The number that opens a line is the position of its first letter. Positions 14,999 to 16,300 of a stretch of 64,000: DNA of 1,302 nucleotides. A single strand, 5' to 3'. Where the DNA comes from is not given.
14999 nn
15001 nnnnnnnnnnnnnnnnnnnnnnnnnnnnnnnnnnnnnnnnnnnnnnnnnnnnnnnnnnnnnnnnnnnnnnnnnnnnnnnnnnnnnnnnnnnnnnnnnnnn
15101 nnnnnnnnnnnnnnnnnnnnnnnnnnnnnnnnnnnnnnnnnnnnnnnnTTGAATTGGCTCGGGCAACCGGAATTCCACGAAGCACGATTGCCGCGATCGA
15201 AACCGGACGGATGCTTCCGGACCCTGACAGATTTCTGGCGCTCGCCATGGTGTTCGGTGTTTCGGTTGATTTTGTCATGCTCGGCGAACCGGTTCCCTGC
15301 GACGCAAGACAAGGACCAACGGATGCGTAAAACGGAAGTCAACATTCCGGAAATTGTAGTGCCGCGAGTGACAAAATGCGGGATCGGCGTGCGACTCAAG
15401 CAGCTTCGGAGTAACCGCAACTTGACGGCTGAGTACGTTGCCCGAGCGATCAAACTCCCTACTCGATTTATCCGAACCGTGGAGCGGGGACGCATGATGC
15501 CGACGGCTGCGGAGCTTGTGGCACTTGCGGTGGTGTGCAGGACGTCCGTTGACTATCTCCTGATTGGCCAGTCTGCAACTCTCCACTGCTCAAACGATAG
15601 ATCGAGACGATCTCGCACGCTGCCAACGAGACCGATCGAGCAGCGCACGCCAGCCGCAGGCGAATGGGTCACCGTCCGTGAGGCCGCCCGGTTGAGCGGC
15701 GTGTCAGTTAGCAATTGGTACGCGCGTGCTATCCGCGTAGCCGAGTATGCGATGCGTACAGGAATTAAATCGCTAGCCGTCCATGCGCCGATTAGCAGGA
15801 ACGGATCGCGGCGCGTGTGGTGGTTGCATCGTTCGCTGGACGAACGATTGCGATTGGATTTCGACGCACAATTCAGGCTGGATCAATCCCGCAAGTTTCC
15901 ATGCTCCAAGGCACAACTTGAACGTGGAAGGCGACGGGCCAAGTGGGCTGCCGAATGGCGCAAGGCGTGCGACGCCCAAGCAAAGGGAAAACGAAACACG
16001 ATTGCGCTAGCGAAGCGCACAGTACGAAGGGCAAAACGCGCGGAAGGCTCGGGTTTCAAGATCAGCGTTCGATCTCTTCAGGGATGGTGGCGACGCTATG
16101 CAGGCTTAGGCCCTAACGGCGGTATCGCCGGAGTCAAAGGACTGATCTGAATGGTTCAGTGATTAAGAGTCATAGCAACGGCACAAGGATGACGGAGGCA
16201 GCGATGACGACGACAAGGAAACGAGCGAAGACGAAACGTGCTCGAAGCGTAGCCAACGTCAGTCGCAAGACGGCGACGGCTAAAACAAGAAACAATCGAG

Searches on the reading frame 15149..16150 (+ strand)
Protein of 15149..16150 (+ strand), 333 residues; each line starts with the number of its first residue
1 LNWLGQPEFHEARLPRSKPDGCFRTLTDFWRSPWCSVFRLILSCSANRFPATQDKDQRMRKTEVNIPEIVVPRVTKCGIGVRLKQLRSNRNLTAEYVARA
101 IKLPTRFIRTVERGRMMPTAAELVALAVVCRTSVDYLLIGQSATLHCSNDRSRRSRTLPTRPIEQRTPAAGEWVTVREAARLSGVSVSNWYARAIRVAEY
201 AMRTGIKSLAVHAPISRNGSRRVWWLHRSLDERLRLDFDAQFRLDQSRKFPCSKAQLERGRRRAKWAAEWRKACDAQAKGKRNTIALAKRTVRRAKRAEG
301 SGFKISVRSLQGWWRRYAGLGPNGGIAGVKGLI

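Call 6: search_protein_families(library=pfam, proteins=[window:15149-16150:+])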
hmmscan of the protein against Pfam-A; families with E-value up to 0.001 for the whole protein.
window:15149-16150:+ (333 aa): 3 families
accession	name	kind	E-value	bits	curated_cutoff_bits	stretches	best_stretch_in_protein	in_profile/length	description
PF13560.12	HTH_31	-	2e-10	41.3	27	1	80-135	3-59/64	Helix-turn-helix domain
PF01381.28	HTH_3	-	3.5e-08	33.8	23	1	83-137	1-55/55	Helix-turn-helix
PF12844.13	HTH_19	-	0.00024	21.4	30.2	1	80-127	1-48/64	Helix-turn-helix domain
